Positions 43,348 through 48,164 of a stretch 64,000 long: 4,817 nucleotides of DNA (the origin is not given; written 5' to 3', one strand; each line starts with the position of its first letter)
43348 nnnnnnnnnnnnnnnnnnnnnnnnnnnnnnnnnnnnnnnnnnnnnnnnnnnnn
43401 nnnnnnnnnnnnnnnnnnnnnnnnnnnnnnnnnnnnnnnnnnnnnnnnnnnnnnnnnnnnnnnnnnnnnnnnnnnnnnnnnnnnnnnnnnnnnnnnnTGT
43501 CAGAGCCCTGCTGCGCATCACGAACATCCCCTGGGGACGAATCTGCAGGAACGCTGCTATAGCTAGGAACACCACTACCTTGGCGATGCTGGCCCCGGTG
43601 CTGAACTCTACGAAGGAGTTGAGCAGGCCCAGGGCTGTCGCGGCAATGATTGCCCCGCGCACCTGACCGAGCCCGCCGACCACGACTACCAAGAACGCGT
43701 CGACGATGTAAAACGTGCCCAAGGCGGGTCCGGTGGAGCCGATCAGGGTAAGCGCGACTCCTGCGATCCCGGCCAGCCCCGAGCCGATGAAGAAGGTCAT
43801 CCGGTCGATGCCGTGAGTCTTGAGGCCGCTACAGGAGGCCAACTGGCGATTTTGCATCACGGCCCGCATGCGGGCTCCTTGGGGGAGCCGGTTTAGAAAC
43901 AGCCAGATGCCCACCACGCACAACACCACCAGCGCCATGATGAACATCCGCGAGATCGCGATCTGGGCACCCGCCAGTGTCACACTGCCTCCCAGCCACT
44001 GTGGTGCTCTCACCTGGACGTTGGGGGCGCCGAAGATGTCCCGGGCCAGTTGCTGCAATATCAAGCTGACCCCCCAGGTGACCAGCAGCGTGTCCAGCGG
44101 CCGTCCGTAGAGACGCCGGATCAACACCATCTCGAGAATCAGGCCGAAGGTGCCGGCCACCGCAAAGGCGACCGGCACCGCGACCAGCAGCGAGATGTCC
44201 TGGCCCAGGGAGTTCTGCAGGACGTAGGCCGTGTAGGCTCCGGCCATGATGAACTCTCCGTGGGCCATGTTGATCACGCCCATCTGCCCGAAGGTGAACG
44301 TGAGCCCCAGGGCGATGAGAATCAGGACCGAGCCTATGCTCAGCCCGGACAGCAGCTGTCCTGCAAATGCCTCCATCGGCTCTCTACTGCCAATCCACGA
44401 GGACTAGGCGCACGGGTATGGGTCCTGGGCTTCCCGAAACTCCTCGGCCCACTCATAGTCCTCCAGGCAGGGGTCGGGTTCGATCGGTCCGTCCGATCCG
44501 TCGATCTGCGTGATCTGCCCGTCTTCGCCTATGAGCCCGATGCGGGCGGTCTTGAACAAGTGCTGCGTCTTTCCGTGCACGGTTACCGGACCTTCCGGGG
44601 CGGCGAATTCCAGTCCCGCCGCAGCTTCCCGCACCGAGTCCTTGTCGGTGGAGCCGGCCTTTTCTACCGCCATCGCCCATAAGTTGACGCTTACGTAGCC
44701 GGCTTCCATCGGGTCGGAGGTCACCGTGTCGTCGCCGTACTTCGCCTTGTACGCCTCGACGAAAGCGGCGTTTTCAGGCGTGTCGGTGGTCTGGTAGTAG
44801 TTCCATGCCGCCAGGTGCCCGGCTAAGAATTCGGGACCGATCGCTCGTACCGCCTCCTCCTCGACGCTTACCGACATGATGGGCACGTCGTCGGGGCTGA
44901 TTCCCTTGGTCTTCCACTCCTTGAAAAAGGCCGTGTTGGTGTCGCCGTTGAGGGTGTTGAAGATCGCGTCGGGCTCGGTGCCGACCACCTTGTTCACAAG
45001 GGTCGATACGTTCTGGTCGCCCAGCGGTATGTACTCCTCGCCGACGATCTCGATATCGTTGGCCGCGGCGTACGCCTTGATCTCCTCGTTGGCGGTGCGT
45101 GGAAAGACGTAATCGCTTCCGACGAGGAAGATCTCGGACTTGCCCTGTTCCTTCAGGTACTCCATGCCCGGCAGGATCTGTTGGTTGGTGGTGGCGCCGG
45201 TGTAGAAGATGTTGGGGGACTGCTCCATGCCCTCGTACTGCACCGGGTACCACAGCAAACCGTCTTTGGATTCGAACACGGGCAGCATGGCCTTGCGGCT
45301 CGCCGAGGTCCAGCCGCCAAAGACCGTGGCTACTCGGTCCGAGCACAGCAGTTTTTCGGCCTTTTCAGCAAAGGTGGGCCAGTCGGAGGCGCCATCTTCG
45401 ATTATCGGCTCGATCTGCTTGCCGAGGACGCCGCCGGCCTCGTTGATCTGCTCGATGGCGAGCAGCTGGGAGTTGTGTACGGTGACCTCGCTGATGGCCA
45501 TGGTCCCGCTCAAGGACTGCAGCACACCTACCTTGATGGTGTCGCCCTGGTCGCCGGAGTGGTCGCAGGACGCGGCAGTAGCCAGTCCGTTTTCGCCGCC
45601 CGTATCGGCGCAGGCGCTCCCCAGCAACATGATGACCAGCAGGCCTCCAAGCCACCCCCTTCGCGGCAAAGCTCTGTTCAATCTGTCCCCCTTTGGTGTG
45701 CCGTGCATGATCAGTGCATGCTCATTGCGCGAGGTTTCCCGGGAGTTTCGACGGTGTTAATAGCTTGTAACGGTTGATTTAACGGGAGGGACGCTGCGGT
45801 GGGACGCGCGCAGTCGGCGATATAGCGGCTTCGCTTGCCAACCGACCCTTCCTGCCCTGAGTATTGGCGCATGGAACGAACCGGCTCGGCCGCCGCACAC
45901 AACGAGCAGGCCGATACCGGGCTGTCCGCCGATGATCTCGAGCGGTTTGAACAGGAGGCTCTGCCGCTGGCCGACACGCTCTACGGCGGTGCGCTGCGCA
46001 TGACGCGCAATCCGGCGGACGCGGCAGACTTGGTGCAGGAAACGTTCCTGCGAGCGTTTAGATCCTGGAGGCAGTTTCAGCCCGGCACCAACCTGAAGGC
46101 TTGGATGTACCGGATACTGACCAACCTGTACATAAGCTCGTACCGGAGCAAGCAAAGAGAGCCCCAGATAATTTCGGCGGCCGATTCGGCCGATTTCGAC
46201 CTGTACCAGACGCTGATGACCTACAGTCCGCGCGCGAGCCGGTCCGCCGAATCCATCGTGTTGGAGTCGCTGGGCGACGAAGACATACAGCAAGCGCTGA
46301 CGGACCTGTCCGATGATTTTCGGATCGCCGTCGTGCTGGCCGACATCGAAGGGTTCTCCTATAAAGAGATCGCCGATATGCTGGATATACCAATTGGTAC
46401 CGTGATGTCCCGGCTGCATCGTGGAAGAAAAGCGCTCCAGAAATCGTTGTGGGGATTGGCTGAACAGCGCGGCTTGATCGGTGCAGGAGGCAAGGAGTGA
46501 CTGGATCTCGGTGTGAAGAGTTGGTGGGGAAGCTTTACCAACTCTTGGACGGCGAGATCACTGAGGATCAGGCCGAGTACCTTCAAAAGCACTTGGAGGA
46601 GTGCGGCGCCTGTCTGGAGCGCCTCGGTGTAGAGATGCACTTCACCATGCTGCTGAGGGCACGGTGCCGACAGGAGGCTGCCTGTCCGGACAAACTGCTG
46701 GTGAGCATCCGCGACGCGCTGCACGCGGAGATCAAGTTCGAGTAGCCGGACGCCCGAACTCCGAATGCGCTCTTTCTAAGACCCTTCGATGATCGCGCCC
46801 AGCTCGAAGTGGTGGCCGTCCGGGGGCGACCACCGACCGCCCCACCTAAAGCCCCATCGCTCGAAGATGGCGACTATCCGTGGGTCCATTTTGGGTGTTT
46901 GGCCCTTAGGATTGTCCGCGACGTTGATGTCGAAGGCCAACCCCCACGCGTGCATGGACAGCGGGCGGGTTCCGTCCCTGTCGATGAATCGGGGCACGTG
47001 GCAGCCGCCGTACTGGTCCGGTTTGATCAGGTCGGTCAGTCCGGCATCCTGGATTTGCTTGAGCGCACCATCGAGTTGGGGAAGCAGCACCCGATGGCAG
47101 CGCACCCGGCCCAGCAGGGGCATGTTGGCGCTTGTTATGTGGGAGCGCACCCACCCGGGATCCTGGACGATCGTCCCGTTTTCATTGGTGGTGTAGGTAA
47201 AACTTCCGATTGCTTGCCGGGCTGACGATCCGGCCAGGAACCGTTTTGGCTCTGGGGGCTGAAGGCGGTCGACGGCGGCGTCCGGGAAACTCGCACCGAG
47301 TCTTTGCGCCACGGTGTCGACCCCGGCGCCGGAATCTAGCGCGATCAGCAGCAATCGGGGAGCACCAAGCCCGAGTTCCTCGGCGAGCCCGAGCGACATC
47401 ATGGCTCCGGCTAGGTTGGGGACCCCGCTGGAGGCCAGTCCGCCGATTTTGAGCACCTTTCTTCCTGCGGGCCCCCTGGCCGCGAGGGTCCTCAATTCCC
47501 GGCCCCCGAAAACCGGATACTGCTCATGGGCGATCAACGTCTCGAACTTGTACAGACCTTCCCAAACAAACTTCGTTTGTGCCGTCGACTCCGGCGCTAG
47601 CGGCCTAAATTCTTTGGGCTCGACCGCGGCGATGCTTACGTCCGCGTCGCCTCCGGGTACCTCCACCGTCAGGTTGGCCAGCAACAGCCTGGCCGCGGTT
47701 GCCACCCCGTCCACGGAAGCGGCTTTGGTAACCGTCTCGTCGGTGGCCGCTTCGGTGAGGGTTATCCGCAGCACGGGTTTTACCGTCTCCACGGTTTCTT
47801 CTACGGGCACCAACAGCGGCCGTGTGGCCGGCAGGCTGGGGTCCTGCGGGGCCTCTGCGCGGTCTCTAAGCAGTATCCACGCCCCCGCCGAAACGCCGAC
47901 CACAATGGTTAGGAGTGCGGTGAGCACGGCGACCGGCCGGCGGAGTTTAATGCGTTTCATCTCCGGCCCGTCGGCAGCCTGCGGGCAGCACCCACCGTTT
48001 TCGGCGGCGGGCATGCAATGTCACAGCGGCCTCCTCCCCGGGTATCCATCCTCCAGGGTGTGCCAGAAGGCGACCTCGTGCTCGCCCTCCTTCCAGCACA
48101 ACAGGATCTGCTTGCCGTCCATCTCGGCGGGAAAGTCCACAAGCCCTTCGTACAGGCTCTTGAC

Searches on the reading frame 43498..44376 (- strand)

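Call 36: search_protein_families(library=pfam, proteins=[window:43498-44376:-])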
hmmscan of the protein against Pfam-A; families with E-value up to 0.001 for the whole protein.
window:43498-44376:- (293 aa): 1 family
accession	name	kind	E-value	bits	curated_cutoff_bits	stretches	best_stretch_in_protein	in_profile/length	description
PF02653.21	BPD_transp_2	-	3.7e-42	144.8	26.8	1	8-273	2-265/269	Branched-chain amino acid transport system / permease component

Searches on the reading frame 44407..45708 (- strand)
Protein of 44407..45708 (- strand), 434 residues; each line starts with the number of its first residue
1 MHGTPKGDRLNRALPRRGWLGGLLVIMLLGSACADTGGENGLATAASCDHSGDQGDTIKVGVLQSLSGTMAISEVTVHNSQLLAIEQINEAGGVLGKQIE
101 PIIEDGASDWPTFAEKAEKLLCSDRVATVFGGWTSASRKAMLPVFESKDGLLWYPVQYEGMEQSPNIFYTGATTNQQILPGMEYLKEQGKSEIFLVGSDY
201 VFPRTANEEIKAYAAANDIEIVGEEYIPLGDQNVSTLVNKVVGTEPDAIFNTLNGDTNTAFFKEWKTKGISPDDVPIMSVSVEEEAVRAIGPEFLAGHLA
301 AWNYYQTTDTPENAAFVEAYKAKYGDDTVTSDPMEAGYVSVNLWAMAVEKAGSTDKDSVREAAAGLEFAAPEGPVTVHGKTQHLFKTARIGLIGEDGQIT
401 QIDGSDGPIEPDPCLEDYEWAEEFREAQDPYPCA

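Call 36: search_protein_families(library=pfam, proteins=[window:44407-45708:-])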
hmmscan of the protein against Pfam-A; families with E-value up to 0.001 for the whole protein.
window:44407-45708:- (434 aa): 3 families
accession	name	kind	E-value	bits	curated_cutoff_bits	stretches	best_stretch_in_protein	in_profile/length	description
PF13433.12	Peripla_BP_5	-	8.6e-146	486.1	27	1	58-415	1-358/363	Periplasmic binding protein domain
PF13458.12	Peripla_BP_6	-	1.2e-84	285.3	31.7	1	57-394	1-339/343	Periplasmic binding protein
PF01094.35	ANF_receptor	-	3.1e-06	26.9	25.4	1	80-359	5-301/353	Receptor family ligand binding region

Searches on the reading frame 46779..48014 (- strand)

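Call 36: search_protein_families(library=pfam, proteins=[window:46779-48014:-])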
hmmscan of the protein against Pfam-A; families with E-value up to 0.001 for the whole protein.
window:46779-48014:- (412 aa): 1 family
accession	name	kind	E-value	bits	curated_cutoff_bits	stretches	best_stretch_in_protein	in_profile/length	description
PF13539.11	Peptidase_M15_4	-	1.4e-16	61.3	25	1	348-405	2-70/70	D-alanyl-D-alanine carboxypeptidase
